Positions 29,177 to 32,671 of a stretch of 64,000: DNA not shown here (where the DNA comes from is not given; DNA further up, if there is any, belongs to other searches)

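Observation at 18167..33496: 15.3-kb single-ORF giant T9SS surface protein with triplicated ~1000-aa beta-helix modules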

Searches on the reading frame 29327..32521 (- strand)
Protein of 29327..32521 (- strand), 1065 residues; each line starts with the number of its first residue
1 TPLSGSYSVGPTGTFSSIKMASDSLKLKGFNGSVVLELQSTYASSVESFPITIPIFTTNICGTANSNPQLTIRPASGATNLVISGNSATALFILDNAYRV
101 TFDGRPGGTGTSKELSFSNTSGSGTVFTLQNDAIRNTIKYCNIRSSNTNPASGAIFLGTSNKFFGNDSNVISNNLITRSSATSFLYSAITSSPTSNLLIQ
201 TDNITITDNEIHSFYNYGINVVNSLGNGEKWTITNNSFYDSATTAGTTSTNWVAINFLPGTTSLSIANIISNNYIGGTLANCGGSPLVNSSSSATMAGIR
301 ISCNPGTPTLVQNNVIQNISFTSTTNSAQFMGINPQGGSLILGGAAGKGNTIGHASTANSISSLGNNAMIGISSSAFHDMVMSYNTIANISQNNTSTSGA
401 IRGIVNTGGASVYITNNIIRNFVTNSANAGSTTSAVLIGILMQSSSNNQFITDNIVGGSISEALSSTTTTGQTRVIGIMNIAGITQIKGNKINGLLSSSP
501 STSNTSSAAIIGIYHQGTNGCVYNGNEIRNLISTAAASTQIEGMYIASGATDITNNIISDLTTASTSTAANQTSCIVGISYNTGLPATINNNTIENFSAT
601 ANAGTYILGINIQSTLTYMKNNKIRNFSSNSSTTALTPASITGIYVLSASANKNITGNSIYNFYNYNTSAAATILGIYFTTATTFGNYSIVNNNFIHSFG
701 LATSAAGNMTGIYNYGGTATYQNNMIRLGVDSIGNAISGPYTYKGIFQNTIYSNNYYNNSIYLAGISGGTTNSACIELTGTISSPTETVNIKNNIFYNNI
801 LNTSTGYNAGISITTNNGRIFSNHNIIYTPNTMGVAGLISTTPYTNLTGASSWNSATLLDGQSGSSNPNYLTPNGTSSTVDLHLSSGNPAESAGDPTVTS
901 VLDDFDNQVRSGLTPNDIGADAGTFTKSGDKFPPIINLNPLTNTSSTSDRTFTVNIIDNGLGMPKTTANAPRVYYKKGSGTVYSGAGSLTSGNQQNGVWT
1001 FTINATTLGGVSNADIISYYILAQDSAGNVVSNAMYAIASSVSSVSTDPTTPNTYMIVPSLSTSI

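Call 20: search_protein_families(library=pfam, proteins=[window:29747-32521:-], max_evalue=1)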
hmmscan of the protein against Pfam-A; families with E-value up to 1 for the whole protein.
window:29747-32521:- (925 aa): 0 families

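Call 28: search_protein_representatives(protein=window:29327-32521:-)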
Query: 1065 residues. Proteins with E-value up to 0.001 (for the whole library): 2826; up to 1e-10: 2306; up to 1e-30: 994. The best 150 are listed.
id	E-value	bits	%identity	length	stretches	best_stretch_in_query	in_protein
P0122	0.0e+00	1905.1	52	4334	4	1-1065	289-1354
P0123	0.0e+00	1222.8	39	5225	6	3-1056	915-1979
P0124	0.0e+00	1160.7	42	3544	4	1-1065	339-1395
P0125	0.0e+00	1128.0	35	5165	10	576-1061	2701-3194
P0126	0.0e+00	1025.1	36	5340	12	630-1058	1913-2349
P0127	1.9e-288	976.2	42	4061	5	725-1065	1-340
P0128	1.1e-269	914.1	36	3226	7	508-1058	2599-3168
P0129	9.1e-260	881.3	38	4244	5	3-1061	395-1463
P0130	1.6e-254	863.9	66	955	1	1-681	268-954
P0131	1.5e-243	827.6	36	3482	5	1-1060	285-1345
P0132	2.6e-243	826.8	37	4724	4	1-1064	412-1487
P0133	1.0e-233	795.1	36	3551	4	3-1064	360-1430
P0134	4.7e-232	789.5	37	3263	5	4-1065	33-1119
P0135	1.0e-226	771.9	36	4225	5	2-1064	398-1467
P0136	8.9e-212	722.4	35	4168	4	4-1063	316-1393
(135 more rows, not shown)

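Call 32: list_cluster_members(proteins=[P0122, P0127, P0124, P0129, P0131, P0132, P0133, P0135, P0136, P0123])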
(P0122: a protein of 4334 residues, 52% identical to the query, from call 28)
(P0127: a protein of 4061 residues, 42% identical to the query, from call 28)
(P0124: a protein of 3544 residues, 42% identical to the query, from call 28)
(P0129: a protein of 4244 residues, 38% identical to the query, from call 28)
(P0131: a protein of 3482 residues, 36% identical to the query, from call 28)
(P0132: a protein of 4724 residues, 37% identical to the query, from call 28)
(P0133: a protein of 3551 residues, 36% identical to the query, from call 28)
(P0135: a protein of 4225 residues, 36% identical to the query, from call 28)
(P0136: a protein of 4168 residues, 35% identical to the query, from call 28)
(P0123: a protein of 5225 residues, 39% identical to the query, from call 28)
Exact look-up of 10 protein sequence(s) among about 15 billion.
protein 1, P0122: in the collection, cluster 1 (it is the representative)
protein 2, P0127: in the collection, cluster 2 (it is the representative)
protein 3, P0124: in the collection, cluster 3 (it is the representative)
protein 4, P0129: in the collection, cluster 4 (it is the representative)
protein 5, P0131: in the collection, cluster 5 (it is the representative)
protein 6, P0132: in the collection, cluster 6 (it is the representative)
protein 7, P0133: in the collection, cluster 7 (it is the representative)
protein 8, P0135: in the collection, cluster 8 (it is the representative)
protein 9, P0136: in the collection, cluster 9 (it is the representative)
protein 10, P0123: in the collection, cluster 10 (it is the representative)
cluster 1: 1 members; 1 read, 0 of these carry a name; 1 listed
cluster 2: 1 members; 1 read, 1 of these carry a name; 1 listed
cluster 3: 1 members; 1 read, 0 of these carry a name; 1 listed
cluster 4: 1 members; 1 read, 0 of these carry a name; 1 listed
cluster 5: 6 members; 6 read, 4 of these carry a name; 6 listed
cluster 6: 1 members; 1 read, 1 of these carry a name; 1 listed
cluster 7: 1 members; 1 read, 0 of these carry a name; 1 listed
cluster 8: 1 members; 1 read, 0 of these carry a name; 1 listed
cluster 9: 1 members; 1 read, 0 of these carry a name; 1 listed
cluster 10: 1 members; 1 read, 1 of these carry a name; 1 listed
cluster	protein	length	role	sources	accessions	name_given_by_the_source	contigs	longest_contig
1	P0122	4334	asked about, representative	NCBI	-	-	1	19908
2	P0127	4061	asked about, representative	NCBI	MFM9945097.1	MAG: PKD domain-containing protein [Bacteroidia bacterium]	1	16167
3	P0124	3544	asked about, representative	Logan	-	-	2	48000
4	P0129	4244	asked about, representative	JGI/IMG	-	-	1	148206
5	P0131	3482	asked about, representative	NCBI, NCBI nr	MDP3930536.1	MAG: T9SS type A sorting domain-containing protein [Bacteroidota bacterium] | T9SS type A sorting domain-containing protein [Bacteroidota bacterium]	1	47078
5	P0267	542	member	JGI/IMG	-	hypothetical protein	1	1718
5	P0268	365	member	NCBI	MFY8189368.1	MAG: T9SS type A sorting domain-containing protein, partial [Bacteroidia bacterium]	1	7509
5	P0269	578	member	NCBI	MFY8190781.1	MAG: hypothetical protein ACOVK9_07430, partial [Bacteroidia bacterium]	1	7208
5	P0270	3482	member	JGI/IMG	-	-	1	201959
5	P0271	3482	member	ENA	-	-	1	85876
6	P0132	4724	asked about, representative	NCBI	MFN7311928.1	MAG: BNR-repeat neuraminidase N-terminal domain-containing protein, partial [Bacteroidota ...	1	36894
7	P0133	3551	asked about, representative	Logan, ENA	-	-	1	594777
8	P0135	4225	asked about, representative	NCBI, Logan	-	-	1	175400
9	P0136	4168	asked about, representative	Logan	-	-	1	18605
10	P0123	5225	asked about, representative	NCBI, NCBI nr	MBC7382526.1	MAG: hypothetical protein H7296_05950, partial [Bacteroidia bacterium] | hypothetical protein [Bacteroidia bacterium]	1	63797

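Call 43: search_protein_families(library=pfam, alignment_id=A3, max_evalue=0.001)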
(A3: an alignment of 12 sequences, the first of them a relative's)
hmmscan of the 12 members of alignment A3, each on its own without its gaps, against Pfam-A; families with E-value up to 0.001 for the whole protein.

A. member 1, P0122 (4334 aa): 3 families
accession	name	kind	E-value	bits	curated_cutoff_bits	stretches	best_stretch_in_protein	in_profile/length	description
PF18911.6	PKD_4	-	4.4e-107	350.8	27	10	3879-3943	15-83/85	PKD domain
PF00801.26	PKD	-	5.5e-55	183.8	23.5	8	3627-3698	4-79/80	PKD domain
PF08329.16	ChitinaseA_N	-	3e-09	37.1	21.2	0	3981-4019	67-105/133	Chitinase A, N-terminal domain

B. families by the number of members that match (of 12 scanned): 9 families
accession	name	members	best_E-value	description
PF18962.6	Por_Secre_tail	10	2.4e-11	Secretion system C-terminal sorting domain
PF20144.5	TIG_SUH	6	1.7e-10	TIG domain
PF14873.11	BNR_assoc_N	5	4e-12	N-terminal domain of BNR-repeat neuraminidase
PF01833.30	TIG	3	4.7e-19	IPT/TIG domain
PF00041.27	fn3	2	8e-08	Fibronectin type III domain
PF18911.6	PKD_4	1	4.4e-107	PKD domain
PF00801.26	PKD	1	5.5e-55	PKD domain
PF08329.16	ChitinaseA_N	1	3e-09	Chitinase A, N-terminal domain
PF13229.12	Beta_helix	1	7.1e-06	Right handed beta helix region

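Call 46: find_encoding_contigs(protein=P0131, flank=8000, max_places=3)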
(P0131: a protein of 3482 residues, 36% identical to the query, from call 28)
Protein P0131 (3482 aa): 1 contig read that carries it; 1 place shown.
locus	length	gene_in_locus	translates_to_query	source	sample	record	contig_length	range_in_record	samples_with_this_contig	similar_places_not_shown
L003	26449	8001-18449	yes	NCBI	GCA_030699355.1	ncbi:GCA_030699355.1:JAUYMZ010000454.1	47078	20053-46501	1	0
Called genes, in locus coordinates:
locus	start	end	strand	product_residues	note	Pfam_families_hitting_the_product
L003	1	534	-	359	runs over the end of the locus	PF25917:BSH_RND (weak), PF25973:BSH_CzcB, PF25954:Beta-barrel_RND_2, PF25967:RND-MFP_C, PF25989:YknX_C (weak)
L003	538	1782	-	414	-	PF02321:OEP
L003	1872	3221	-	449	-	PF00672:HAMP, PF00512:HisKA, PF02518:HATPase_c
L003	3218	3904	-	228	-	PF00072:Response_reg, PF00486:Trans_reg_C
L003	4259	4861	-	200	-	PF00565:SNase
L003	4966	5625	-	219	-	PF09365:DUF2461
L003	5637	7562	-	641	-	PF16177:ACAS_N, PF00501:AMP-binding, PF13193:AMP-binding_C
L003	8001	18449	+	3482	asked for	PF18962:Por_Secre_tail (weak)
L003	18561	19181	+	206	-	PF14595:Thioredoxin_9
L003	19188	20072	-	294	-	PF01145:Band_7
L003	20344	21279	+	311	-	PF02469:Fasciclin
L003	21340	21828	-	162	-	-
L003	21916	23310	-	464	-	PF13426:PAS_9, PF00512:HisKA, PF02518:HATPase_c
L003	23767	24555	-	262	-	-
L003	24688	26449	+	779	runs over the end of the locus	PF25778:DUF7948, PF06739:SBBP (faint)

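Call 48: find_encoding_contigs(protein=P0122, flank=8000, max_places=3)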
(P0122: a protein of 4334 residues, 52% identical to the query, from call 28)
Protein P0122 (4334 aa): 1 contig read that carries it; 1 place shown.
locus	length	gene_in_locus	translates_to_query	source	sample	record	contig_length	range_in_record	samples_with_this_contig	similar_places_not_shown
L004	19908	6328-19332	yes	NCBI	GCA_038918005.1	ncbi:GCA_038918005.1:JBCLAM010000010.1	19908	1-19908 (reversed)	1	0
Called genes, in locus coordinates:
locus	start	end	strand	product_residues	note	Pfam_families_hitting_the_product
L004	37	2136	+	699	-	-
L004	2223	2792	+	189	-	-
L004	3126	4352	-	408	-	PF02812:ELFV_dehydrog_N, PF00208:ELFV_dehydrog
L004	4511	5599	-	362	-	PF03702:AnmK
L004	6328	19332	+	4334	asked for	PF18911:PKD_4, PF00801:PKD, PF18911:PKD_4, PF00801:PKD (weak), PF18911:PKD_4, PF18911:PKD_4, PF00801:PKD, PF18911:PKD_4, +2 more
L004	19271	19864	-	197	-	PF01595:CNNM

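Call 49: find_encoding_contigs(protein=P0133, flank=8000, max_places=2)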
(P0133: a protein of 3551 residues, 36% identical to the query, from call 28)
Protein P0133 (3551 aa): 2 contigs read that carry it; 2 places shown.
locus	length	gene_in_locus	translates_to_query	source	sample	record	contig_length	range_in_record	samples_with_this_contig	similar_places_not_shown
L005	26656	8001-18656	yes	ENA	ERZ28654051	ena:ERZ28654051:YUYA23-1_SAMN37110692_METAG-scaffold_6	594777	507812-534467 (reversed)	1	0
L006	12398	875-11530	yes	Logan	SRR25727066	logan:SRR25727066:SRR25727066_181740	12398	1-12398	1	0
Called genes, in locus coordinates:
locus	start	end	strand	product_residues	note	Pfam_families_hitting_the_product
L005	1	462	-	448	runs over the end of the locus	PF03712:Cu2_monoox_C (faint)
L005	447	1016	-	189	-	PF00578:AhpC-TSA, PF08534:Redoxin, PF13905:Thioredoxin_8 (weak)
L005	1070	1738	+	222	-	PF01625:PMSR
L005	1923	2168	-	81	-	PF01541:GIY-YIG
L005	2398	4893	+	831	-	-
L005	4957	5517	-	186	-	PF02469:Fasciclin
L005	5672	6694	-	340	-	PF25539:Bestrophin_2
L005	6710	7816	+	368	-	PF09423:PhoD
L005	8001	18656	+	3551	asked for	PF00041:fn3 (weak), PF18962:Por_Secre_tail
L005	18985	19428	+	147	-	PF01381:HTH_3 (weak)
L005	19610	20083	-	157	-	PF00578:AhpC-TSA, PF08534:Redoxin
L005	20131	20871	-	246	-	PF18348:SH3_16, PF00877:NLPC_P60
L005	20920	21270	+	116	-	PF01627:Hpt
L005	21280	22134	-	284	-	-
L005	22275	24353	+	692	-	PF00082:Peptidase_S8, PF18962:Por_Secre_tail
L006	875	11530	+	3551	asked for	PF00041:fn3 (weak), PF18962:Por_Secre_tail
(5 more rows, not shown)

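Call 51: find_related_loci(query=A3, collection=genome_contigs, flank=3000)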
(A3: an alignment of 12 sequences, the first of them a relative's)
Query A3 (4334 aa) in genome_contigs; peptide patterns used: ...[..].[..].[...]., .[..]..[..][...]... (x = any residue, [..] = any of these).
598 stretches matched a pattern (row limit reached: there are more); 558 encode a relative of the query (tblastn E <= 1e-3); the best 80 are kept; 75 distinct loci.
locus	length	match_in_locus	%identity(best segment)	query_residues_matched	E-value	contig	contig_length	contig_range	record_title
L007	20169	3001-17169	68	146-4322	0e+0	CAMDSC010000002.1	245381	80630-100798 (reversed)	MAG: Chitinophaga pinensis isolate TrH-25oct19-45 genome assembly, contig: TrH-25oct19-C11, whole genome shotgun sequenc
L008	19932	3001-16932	63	178-4320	0e+0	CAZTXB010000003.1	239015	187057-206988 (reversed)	MAG TPA_asm: uncultured Chitinophaga sp. isolate SRP150892_co2_495 genome assembly, contig: NODE_27_length_239015_cov_51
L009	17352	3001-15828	40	291-3598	0e+0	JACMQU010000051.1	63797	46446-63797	MAG: Bacteroidia bacterium isolate LF-bin-458 FL-bin-458-contig-k141_750532, whole genome shotgun sequence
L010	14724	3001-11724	39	262-3164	0e+0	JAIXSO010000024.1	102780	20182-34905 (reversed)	MAG: Bacteroidetes bacterium isolate C8_MAG_00008 pond_C8_MAG_00008_000000000067, whole genome shotgun sequence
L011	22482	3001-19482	38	284-3720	0e+0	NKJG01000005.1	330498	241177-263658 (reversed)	MAG: Bacteroidetes bacterium B1(2017) isolate B1 NODE_65, whole genome shotgun sequence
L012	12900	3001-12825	39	291-3431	0e+0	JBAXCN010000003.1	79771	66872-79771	MAG: Bacteroidota bacterium isolate ELA194 MAG194_3, whole genome shotgun sequence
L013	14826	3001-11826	41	291-3160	0e+0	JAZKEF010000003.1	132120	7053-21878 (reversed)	MAG: Bacteroidota bacterium isolate DC_HB_02_SPN181219-bin021 DCHB02SPN_B021_0_000000000003, whole genome shotgun sequen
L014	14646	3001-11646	38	261-3119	0e+0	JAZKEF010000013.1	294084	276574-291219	MAG: Bacteroidota bacterium isolate DC_HB_02_SPN181219-bin021 DCHB02SPN_B021_0_000000000013, whole genome shotgun sequen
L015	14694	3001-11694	37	260-3141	0e+0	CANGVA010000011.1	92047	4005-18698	MAG: Bacteroidetes bacterium isolate RE-15aug16-236 genome assembly, contig: RE-15aug16-C142, whole genome shotgun seque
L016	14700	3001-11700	39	287-3146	0e+0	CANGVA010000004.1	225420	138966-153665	MAG: Bacteroidetes bacterium isolate RE-15aug16-236 genome assembly, contig: RE-15aug16-C8-p2, whole genome shotgun sequ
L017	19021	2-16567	39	358-3981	0e+0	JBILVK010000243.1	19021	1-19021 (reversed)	MAG: Bacteroidia bacterium isolate ME2018-08-14_3300043803_group8_bin7 Rohwer_bin1044_scaffold_3553_c1, whole genome sho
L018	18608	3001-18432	40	291-3724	0e+0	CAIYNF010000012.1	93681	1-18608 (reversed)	MAG: uncultured Bacteroidetes bacterium isolate Ja_bin-4299 genome assembly, contig: bin-4299:012/209, whole genome shot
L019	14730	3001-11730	36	288-3144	0e+0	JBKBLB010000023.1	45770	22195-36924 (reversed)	MAG: Bacteroidia bacterium isolate 21I_069.bin.68 NODE_652_length_45770_cov_29.585489, whole genome shotgun sequence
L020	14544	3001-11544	36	288-3138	0e+0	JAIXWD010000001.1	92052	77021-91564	MAG: Bacteroidetes bacterium isolate D4_MAG_00005 pond_D4_MAG_00005_000000000005, whole genome shotgun sequence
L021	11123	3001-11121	36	288-2999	0e+0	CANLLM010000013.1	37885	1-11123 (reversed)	MAG: Bacteroidetes bacterium isolate ZE-13may13-124 genome assembly, contig: ZE-13may13-C867, whole genome shotgun seque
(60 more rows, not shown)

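Call 87: find_encoding_contigs(protein=P0127, flank=4000, max_places=2)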
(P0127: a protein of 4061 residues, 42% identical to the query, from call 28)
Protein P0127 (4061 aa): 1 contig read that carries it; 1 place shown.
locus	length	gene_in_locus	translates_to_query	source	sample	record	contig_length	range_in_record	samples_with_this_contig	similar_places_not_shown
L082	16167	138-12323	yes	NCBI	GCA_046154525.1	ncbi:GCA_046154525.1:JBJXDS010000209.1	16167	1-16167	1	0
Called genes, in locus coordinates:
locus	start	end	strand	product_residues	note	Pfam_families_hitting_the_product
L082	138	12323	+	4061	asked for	PF18911:PKD_4, PF00801:PKD, PF18911:PKD_4, PF00801:PKD, PF18911:PKD_4, PF00801:PKD, PF18911:PKD_4, PF00801:PKD, +6 more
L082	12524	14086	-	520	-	PF05872:HerA_C, PF01935:DUF87, PF13401:AAA_22 (faint)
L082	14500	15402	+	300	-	-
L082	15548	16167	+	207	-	PF01595:CNNM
